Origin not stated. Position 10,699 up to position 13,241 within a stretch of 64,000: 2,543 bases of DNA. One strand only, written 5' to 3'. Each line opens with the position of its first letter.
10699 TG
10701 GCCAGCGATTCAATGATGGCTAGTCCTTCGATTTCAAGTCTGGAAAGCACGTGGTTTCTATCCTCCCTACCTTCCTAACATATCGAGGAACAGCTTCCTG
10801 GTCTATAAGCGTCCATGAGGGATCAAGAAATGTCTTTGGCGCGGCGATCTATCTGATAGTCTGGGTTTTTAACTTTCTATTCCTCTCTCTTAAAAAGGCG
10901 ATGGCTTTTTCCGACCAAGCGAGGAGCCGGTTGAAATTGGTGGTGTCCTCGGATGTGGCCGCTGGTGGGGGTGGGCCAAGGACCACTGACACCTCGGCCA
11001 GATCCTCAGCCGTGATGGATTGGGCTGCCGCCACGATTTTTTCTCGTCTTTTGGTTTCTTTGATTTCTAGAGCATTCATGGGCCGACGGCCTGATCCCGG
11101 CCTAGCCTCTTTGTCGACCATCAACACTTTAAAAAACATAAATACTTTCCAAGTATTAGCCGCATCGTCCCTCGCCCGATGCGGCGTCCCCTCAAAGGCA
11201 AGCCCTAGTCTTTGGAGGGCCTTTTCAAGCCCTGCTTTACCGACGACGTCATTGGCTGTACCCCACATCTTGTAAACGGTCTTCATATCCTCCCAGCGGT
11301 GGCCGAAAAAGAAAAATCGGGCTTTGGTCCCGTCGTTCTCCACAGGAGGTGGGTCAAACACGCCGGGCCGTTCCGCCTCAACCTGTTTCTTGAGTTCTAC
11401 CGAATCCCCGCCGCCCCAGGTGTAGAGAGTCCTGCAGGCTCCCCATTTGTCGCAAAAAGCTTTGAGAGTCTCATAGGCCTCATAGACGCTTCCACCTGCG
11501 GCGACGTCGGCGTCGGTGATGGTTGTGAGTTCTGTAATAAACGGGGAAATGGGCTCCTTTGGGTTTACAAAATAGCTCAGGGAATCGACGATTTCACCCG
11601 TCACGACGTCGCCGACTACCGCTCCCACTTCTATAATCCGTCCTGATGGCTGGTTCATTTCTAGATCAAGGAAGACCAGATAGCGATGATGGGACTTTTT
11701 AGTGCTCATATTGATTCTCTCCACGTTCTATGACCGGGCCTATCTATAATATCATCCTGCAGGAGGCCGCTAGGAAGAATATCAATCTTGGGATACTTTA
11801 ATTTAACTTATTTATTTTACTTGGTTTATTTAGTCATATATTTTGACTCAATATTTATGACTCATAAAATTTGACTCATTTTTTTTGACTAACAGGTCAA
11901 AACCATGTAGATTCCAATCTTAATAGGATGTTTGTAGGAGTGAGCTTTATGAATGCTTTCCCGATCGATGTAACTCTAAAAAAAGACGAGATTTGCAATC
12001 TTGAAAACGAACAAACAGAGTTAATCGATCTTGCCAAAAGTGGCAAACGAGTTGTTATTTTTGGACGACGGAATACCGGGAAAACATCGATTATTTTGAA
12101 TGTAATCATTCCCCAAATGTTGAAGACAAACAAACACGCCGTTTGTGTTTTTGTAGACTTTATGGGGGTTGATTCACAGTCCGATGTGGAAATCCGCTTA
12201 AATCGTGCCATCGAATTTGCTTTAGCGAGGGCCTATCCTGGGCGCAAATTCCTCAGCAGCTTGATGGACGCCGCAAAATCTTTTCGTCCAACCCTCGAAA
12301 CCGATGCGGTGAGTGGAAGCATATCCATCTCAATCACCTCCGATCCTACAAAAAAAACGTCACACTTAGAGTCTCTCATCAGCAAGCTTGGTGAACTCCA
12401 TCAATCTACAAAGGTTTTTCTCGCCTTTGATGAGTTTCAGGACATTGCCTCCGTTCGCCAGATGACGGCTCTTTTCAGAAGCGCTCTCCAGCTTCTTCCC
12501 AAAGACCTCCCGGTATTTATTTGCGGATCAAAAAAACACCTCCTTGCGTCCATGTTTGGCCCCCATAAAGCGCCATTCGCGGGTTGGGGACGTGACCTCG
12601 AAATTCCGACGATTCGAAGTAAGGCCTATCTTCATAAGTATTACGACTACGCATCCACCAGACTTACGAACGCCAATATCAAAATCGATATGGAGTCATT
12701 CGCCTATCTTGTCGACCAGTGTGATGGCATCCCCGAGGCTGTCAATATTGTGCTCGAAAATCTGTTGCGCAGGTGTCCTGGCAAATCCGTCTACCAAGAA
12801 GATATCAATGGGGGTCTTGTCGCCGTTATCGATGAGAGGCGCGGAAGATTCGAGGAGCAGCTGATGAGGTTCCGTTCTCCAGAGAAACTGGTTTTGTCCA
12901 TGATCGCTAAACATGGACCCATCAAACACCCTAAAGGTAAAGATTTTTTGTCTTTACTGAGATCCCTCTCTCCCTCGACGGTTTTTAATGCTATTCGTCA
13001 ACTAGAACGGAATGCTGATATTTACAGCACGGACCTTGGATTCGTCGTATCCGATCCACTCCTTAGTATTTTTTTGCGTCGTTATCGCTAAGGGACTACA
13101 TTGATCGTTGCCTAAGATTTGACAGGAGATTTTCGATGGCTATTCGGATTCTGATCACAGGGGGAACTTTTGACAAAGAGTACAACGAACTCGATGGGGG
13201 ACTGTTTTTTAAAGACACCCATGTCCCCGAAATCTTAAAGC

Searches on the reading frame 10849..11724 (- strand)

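Call 44: search_protein_families(library=pfam, proteins=[window:10849-11724:-], max_evalue=0.001)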
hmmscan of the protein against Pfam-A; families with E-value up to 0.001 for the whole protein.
window:10849-11724:- (291 aa): 1 family
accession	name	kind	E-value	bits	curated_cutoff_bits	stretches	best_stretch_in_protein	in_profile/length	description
PF00929.31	RNase_T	-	2.6e-16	61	24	1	17-195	1-164/164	Exonuclease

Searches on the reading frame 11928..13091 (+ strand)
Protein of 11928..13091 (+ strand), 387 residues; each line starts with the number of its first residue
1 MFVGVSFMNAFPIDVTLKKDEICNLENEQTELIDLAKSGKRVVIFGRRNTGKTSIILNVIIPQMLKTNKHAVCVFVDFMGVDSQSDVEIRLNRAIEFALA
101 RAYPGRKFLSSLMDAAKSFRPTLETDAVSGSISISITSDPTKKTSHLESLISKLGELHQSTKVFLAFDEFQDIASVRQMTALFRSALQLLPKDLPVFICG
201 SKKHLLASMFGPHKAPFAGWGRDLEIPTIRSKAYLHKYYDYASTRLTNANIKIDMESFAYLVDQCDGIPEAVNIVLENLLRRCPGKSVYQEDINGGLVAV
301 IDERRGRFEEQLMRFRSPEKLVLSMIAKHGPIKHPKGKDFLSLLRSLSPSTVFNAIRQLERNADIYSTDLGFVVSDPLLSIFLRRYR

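Call 44: search_protein_families(library=pfam, proteins=[window:11928-13091:+], max_evalue=0.001)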
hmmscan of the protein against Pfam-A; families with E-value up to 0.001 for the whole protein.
window:11928-13091:+ (387 aa): 2 families
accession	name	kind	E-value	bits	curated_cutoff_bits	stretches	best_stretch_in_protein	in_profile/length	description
PF01637.24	ATPase_2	-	9.9e-05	22.7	33.2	1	35-192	14-141/225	ATPase domain predominantly from Archaea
PF13173.12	AAA_14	-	0.00013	22.4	27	0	40-79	3-38/129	AAA domain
